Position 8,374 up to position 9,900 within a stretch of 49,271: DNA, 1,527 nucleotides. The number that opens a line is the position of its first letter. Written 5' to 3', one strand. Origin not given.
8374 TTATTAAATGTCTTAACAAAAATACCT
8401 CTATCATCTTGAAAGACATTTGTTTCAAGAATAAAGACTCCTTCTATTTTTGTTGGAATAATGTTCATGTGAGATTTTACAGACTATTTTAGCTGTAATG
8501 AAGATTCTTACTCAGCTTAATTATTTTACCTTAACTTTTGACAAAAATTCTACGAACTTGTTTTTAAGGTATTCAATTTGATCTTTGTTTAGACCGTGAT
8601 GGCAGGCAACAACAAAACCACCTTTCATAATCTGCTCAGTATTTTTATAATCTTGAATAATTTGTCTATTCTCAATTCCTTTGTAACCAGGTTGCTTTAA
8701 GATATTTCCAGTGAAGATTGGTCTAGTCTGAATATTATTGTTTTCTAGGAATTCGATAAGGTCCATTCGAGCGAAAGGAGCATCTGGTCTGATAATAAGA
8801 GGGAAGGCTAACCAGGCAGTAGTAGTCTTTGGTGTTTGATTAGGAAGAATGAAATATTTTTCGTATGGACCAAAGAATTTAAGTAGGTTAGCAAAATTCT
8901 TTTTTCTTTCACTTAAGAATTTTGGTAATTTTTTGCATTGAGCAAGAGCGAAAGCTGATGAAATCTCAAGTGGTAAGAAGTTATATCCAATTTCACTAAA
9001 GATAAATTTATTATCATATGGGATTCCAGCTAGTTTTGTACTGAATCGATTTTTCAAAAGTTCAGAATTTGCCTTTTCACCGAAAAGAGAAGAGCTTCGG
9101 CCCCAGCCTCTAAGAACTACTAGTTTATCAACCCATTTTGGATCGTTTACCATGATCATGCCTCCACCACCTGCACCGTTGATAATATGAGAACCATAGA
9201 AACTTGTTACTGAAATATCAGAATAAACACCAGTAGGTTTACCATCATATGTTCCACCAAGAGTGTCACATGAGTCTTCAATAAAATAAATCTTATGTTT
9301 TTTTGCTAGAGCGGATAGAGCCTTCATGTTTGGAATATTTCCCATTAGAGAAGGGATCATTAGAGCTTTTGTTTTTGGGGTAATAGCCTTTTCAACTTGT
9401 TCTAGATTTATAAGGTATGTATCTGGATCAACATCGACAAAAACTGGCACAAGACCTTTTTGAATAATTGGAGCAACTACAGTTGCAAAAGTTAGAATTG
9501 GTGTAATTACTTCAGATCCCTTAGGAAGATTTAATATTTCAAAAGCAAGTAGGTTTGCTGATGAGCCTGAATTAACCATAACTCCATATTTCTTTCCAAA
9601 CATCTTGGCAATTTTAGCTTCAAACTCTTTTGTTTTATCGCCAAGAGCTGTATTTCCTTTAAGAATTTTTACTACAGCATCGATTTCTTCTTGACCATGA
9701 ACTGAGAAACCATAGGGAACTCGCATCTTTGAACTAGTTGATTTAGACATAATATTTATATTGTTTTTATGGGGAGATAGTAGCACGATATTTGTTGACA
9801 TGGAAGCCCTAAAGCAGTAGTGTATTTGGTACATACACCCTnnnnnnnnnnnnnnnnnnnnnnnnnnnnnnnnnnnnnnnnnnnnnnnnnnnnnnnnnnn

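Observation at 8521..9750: RfbH-like 3-dehydratase without the Fe-S cysteine loop and with no E3 reductase: possible reductase-independent route to CDP-3,6-dideoxyhexoses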

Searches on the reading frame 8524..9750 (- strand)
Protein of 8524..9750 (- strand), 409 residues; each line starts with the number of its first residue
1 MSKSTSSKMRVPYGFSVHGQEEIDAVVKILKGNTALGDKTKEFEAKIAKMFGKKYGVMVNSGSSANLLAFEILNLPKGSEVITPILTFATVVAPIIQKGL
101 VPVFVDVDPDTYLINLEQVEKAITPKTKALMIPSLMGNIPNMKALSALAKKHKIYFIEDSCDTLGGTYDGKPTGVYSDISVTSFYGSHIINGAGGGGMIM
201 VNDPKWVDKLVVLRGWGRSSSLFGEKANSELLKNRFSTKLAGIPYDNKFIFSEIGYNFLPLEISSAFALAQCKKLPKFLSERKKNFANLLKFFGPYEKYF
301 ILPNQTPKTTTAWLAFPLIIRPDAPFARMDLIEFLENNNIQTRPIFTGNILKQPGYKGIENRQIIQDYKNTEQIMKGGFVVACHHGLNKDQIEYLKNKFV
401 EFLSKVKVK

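Call 19: search_protein_representatives(protein=window:8524-9750:-)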
Query: 409 residues. Proteins with E-value up to 0.001 (for the whole library): 46549; up to 1e-10: 23403; up to 1e-30: 1163. The best 150 are listed.
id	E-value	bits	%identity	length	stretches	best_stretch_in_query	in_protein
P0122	9.8e-136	469.2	53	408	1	8-404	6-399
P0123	1.3e-135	468.8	52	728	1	6-405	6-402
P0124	1.6e-132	458.7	52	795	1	9-403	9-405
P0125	7.5e-111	387.3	47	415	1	16-405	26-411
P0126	6.5e-108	377.6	48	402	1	9-404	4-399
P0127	3.2e-106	372.1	49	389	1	10-398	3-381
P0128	8.4e-106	370.6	45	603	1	9-405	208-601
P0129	2.3e-103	362.7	45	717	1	5-405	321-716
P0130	2.7e-101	355.8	47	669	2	159-405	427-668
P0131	4.4e-101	355.1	44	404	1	14-400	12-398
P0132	4.6e-101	355.0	46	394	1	9-405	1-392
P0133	4.2e-97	342.0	42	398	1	9-405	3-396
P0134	1.0e-96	340.7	43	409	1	8-403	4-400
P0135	3.4e-95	335.7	46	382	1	10-406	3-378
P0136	3.7e-93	329.0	46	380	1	10-403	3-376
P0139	5.0e-87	308.8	47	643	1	16-405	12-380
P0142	8.1e-86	304.9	47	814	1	9-394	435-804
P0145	8.1e-84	298.3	44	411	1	11-405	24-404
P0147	1.4e-83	297.4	42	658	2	159-401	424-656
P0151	4.4e-83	295.8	46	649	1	11-393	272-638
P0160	4.7e-80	285.9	47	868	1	10-393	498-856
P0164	5.0e-79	282.5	41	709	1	10-401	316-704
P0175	3.2e-76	273.3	39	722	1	9-403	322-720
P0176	4.9e-76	272.7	40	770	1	29-404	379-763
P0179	8.5e-75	268.6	40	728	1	8-404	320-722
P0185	1.1e-72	261.6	37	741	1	9-404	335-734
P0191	2.8e-71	257.0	37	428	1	4-403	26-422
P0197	4.2e-70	253.1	39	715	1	17-403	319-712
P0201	3.3e-69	250.2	37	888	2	183-404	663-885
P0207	2.4e-68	247.3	36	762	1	9-404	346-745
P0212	3.3e-67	243.6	36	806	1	7-396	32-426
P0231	2.6e-64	234.0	37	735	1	19-404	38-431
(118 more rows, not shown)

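Call 22: search_protein_families(library=pfam, proteins=[P0123, P0124, P0128, P0129, P0130, P0139, P0142, P0147, P0151, P0160], max_evalue=0.000001)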
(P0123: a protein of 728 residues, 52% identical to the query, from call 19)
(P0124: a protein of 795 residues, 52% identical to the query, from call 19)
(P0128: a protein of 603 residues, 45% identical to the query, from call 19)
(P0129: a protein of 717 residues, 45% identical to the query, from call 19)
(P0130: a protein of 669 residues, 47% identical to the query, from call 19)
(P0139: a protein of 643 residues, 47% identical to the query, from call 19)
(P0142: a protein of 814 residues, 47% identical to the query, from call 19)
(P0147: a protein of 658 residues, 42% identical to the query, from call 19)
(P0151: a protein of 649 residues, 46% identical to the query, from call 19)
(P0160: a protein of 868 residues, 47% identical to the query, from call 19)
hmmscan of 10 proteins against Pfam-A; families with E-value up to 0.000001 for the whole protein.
P0123 (728 aa): 5 families
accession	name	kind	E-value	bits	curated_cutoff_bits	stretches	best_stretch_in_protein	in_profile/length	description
PF01041.23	DegT_DnrJ_EryC1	-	1.1e-74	252.3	19.8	1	20-396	5-359/360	DegT/DnrJ/EryC1/StrS aminotransferase family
PF01370.27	Epimerase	-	2.3e-44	152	20.9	1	435-657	1-240/240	NAD dependent epimerase/dehydratase family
PF16363.11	GDP_Man_Dehyd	-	3.7e-33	115.8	27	1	436-720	1-330/332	GDP-mannose 4,6 dehydratase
PF04321.23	RmlD_sub_bind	-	1.1e-13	51.3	27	1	434-681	2-240/287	RmlD substrate binding domain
PF02719.21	Polysacc_synt_2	-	2.3e-08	34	20.2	0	475-678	62-250/293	Polysaccharide biosynthesis protein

P0124 (795 aa): 7 families
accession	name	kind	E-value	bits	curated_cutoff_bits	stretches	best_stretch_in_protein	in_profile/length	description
PF01041.23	DegT_DnrJ_EryC1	-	6.2e-83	279.4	19.8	1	20-399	5-357/360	DegT/DnrJ/EryC1/StrS aminotransferase family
PF16363.11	GDP_Man_Dehyd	-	1.4e-67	228.9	27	1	453-758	1-328/332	GDP-mannose 4,6 dehydratase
PF01370.27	Epimerase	-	5.2e-61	206.5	20.9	1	452-698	1-240/240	NAD dependent epimerase/dehydratase family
PF02719.21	Polysacc_synt_2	-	3.2e-16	59.8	20.2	1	452-687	1-215/293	Polysaccharide biosynthesis protein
PF04321.23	RmlD_sub_bind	-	9.2e-14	51.6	27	1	451-639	2-154/287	RmlD substrate binding domain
PF07993.18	NAD_binding_4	-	9.9e-13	48.3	20.1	1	454-634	1-205/258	Male sterility protein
PF01073.25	3Beta_HSD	-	1.1e-12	48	22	1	453-679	1-222/280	3-beta hydroxysteroid dehydrogenase/isomerase family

P0128 (603 aa): 3 families
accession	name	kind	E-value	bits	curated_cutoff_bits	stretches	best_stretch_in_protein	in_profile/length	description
PF01041.23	DegT_DnrJ_EryC1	-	3e-72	244.3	19.8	1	219-595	5-359/360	DegT/DnrJ/EryC1/StrS aminotransferase family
PF00908.23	dTDP_sugar_isom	-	3e-53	180.4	27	1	8-176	2-167/168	dTDP-4-dehydrorhamnose 3,5-epimerase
PF00155.27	Aminotran_1_2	-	2.3e-08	34.1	19.7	1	239-362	42-187/361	Aminotransferase class I and II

P0129 (717 aa): 8 families
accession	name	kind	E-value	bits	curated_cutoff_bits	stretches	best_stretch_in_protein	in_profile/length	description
PF01041.23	DegT_DnrJ_EryC1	-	9.6e-82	275.5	19.8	1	335-705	4-354/360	DegT/DnrJ/EryC1/StrS aminotransferase family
PF01370.27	Epimerase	-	2.2e-36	125.9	20.9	1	7-225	1-238/240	NAD dependent epimerase/dehydratase family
PF16363.11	GDP_Man_Dehyd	-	7.5e-27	95.1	27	1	40-291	57-330/332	GDP-mannose 4,6 dehydratase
PF04321.23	RmlD_sub_bind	-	1.8e-23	83.5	27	1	6-264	2-250/287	RmlD substrate binding domain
PF01073.25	3Beta_HSD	-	2e-18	66.9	22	1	40-212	50-225/280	3-beta hydroxysteroid dehydrogenase/isomerase family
PF07993.18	NAD_binding_4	-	8e-12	45.3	20.1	1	58-212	90-258/258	Male sterility protein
PF01053.26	Cys_Met_Meta_PP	-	1.9e-07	30.4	27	1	357-477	54-174/381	Cys/Met metabolism PLP-dependent enzyme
PF13460.12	NAD_binding_10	-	5.6e-07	30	27.2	0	38-165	42-145/184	NAD(P)H-binding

P0130 (669 aa): 4 families
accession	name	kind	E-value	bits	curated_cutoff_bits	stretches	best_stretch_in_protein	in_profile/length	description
PF01041.23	DegT_DnrJ_EryC1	-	8.2e-81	272.4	19.8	2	21-169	5-153/360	DegT/DnrJ/EryC1/StrS aminotransferase family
PF14890.11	Intein_splicing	-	5.9e-08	33.1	35.8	1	211-428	56-155/155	Intein splicing domain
PF01053.26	Cys_Met_Meta_PP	-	1.1e-07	31.2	27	1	40-168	52-180/381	Cys/Met metabolism PLP-dependent enzyme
PF13403.11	Hint_2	-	2.7e-07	31.5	28.4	1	163-197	2-36/147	Hint domain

P0139 (643 aa): 1 family
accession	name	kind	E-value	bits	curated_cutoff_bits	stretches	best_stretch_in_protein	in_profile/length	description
PF01041.23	DegT_DnrJ_EryC1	-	6.9e-73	246.4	19.8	1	15-374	4-359/360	DegT/DnrJ/EryC1/StrS aminotransferase family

P0142 (814 aa): 3 families
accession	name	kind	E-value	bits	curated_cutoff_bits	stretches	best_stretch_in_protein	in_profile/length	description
PF01041.23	DegT_DnrJ_EryC1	-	8e-68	229.7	19.8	1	445-808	4-358/360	DegT/DnrJ/EryC1/StrS aminotransferase family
PF00908.23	dTDP_sugar_isom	-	4.3e-15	56.3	27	1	15-136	38-166/168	dTDP-4-dehydrorhamnose 3,5-epimerase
PF01370.27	Epimerase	-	8.7e-08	32.3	20.9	1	161-275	2-137/240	NAD dependent epimerase/dehydratase family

P0147 (658 aa): 3 families
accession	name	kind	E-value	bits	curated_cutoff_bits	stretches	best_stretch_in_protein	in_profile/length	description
PF01041.23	DegT_DnrJ_EryC1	-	4.6e-71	240.4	19.8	2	21-169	5-153/360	DegT/DnrJ/EryC1/StrS aminotransferase family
PF01053.26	Cys_Met_Meta_PP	-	2.4e-07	30.1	27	1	43-178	55-190/381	Cys/Met metabolism PLP-dependent enzyme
PF00266.25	Aminotran_5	-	7.8e-07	28.8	21.5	0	43-163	46-177/371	Aminotransferase class-V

P0151 (649 aa): 3 families
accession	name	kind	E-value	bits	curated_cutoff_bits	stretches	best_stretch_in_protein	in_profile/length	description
PF01041.23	DegT_DnrJ_EryC1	-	1.2e-70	239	19.8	1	280-644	4-359/360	DegT/DnrJ/EryC1/StrS aminotransferase family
PF01370.27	Epimerase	-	6.1e-12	45.9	20.9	1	4-137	2-150/240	NAD dependent epimerase/dehydratase family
PF04321.23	RmlD_sub_bind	-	2.1e-08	34.1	27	1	1-139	1-135/287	RmlD substrate binding domain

P0160 (868 aa): 6 families
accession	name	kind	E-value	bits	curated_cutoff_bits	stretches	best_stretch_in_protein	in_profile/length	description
PF01041.23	DegT_DnrJ_EryC1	-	1.6e-70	238.5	19.8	1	507-861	4-358/360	DegT/DnrJ/EryC1/StrS aminotransferase family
PF04321.23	RmlD_sub_bind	-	7e-50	170.1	27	1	183-467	4-267/287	RmlD substrate binding domain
PF00908.23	dTDP_sugar_isom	-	5.1e-34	117.8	27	1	8-167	2-167/168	dTDP-4-dehydrorhamnose 3,5-epimerase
PF01370.27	Epimerase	-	7e-23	81.7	20.9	1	183-406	2-240/240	NAD dependent epimerase/dehydratase family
PF01073.25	3Beta_HSD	-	6.6e-09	35.6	22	1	183-389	1-225/280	3-beta hydroxysteroid dehydrogenase/isomerase family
PF16363.11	GDP_Man_Dehyd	-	1.2e-07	31.9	27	1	183-339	1-174/332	GDP-mannose 4,6 dehydratase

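Call 23: search_protein_families(library=pfam, proteins=[P0164, P0175, P0176, P0179, P0185, P0197, P0207, P0201, P0212, P0231], max_evalue=0.000001)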
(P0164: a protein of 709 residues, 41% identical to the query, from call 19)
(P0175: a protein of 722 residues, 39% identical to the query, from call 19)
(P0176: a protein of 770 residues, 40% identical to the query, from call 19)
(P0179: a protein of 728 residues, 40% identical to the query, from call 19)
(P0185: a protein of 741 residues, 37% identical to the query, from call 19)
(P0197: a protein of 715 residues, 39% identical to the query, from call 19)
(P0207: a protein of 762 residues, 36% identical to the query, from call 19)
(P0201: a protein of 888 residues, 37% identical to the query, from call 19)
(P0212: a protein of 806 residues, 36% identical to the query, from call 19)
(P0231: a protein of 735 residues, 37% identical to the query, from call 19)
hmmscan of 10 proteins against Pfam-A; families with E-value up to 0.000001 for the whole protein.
P0164 (709 aa): 6 families
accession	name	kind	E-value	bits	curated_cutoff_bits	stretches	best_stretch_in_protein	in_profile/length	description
PF01041.23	DegT_DnrJ_EryC1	-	3e-93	313.4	19.8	1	327-701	6-358/360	DegT/DnrJ/EryC1/StrS aminotransferase family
PF04321.23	RmlD_sub_bind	-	4.8e-59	200.2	27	1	3-274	2-273/287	RmlD substrate binding domain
PF01370.27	Epimerase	-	3.4e-20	72.9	20.9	1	4-213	1-239/240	NAD dependent epimerase/dehydratase family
PF16363.11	GDP_Man_Dehyd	-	1.8e-10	41.3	27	1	5-147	1-169/332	GDP-mannose 4,6 dehydratase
PF02719.21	Polysacc_synt_2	-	3e-07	30.3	20.2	0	37-147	56-154/293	Polysaccharide biosynthesis protein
PF01053.26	Cys_Met_Meta_PP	-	6e-07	28.8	27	0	347-468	54-175/381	Cys/Met metabolism PLP-dependent enzyme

P0175 (722 aa): 3 families
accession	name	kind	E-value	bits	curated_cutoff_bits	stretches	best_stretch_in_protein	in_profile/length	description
PF01041.23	DegT_DnrJ_EryC1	-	3.1e-88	296.9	19.8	1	334-715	6-358/360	DegT/DnrJ/EryC1/StrS aminotransferase family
PF04321.23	RmlD_sub_bind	-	1.1e-29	103.9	27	1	4-234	4-239/287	RmlD substrate binding domain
PF01370.27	Epimerase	-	1.1e-11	45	20.9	1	4-179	2-205/240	NAD dependent epimerase/dehydratase family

P0176 (770 aa): 7 families
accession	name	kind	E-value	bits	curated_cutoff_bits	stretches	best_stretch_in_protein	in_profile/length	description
PF01041.23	DegT_DnrJ_EryC1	-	1.7e-86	291.1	19.8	1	370-755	6-356/360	DegT/DnrJ/EryC1/StrS aminotransferase family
PF01370.27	Epimerase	-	1.2e-45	156.2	20.9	1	9-234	1-240/240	NAD dependent epimerase/dehydratase family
PF16363.11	GDP_Man_Dehyd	-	2e-43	149.6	27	1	10-297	1-331/332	GDP-mannose 4,6 dehydratase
PF01073.25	3Beta_HSD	-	6.5e-15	55.3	22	1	10-221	1-229/280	3-beta hydroxysteroid dehydrogenase/isomerase family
PF02719.21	Polysacc_synt_2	-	1.8e-10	41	20.2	1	9-268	1-267/293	Polysaccharide biosynthesis protein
PF04321.23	RmlD_sub_bind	-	8.8e-09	35.3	27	1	8-219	2-195/287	RmlD substrate binding domain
PF07993.18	NAD_binding_4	-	7e-08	32.4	20.1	0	11-34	1-25/258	Male sterility protein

P0179 (728 aa): 5 families
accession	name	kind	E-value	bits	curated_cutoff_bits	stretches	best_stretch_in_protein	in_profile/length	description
PF01041.23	DegT_DnrJ_EryC1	-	5.4e-86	289.5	19.8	1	336-718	8-359/360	DegT/DnrJ/EryC1/StrS aminotransferase family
PF04321.23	RmlD_sub_bind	-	3.2e-64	217.2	27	1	1-273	1-270/287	RmlD substrate binding domain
PF01370.27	Epimerase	-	8.9e-26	91.2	20.9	1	3-208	1-228/240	NAD dependent epimerase/dehydratase family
PF16363.11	GDP_Man_Dehyd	-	4.2e-11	43.3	27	1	38-231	56-263/332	GDP-mannose 4,6 dehydratase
PF02719.21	Polysacc_synt_2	-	4.3e-08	33.1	20.2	1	41-141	61-149/293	Polysaccharide biosynthesis protein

P0185 (741 aa): 5 families
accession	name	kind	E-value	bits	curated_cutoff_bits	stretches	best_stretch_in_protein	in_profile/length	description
PF01041.23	DegT_DnrJ_EryC1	-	6.5e-85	285.9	19.8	1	348-728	6-358/360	DegT/DnrJ/EryC1/StrS aminotransferase family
PF04321.23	RmlD_sub_bind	-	7.2e-68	229.2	27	1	4-286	2-281/287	RmlD substrate binding domain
PF01370.27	Epimerase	-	2.2e-24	86.6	20.9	1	5-179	1-195/240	NAD dependent epimerase/dehydratase family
PF16363.11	GDP_Man_Dehyd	-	7.5e-10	39.2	27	1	6-145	1-165/332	GDP-mannose 4,6 dehydratase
PF02719.21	Polysacc_synt_2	-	8.9e-07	28.8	20.2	0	45-145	62-150/293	Polysaccharide biosynthesis protein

P0197 (715 aa): 3 families
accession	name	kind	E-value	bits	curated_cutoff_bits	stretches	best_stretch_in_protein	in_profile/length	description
PF01041.23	DegT_DnrJ_EryC1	-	6.8e-89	299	19.8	1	323-705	6-356/360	DegT/DnrJ/EryC1/StrS aminotransferase family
PF04321.23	RmlD_sub_bind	-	1.1e-43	149.8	27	1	1-264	1-268/287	RmlD substrate binding domain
PF01370.27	Epimerase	-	7.8e-18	65.2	20.9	1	3-171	1-188/240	NAD dependent epimerase/dehydratase family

P0207 (762 aa): 5 families
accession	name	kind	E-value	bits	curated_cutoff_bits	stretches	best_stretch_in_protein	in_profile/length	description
PF01041.23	DegT_DnrJ_EryC1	-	4.6e-80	270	19.8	1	358-740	5-359/360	DegT/DnrJ/EryC1/StrS aminotransferase family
PF01370.27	Epimerase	-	1.3e-34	120.1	20.9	1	14-236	2-240/240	NAD dependent epimerase/dehydratase family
PF16363.11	GDP_Man_Dehyd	-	4.8e-23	82.6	27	1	14-297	1-330/332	GDP-mannose 4,6 dehydratase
PF04321.23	RmlD_sub_bind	-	1.7e-10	40.9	27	1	14-232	4-206/287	RmlD substrate binding domain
PF01073.25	3Beta_HSD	-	3.2e-10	40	22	1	14-217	1-223/280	3-beta hydroxysteroid dehydrogenase/isomerase family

P0201 (888 aa): 3 families
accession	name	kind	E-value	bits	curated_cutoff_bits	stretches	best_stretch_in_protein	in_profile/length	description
PF01041.23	DegT_DnrJ_EryC1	-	2.1e-89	300.7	19.8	2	14-196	4-178/360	DegT/DnrJ/EryC1/StrS aminotransferase family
PF14890.11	Intein_splicing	-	3.8e-20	72.7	35.8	1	214-671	10-155/155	Intein splicing domain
PF14528.11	LAGLIDADG_3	-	2.6e-12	47.2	22.5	1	485-572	2-65/82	LAGLIDADG-like domain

P0212 (806 aa): 3 families
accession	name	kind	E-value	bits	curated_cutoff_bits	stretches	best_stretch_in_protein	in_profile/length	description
PF01041.23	DegT_DnrJ_EryC1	-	8.5e-89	298.7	19.8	1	45-429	4-359/360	DegT/DnrJ/EryC1/StrS aminotransferase family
PF01370.27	Epimerase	-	1.9e-32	113.1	20.9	1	486-732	1-240/240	NAD dependent epimerase/dehydratase family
PF16363.11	GDP_Man_Dehyd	-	5.9e-19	69.1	27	1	562-799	82-332/332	GDP-mannose 4,6 dehydratase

P0231 (735 aa): 5 families
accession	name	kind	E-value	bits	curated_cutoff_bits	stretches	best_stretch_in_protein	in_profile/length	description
PF01041.23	DegT_DnrJ_EryC1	-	1.4e-93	314.4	19.8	1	38-422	5-355/360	DegT/DnrJ/EryC1/StrS aminotransferase family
PF01370.27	Epimerase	-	1.3e-35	123.4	20.9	1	436-659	1-233/240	NAD dependent epimerase/dehydratase family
PF16363.11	GDP_Man_Dehyd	-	6.1e-20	72.4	27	1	437-730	1-332/332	GDP-mannose 4,6 dehydratase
PF01073.25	3Beta_HSD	-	2.9e-12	46.6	22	1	437-651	1-229/280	3-beta hydroxysteroid dehydrogenase/isomerase family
PF04321.23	RmlD_sub_bind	-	9.2e-08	31.9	27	1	436-579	3-131/287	RmlD substrate binding domain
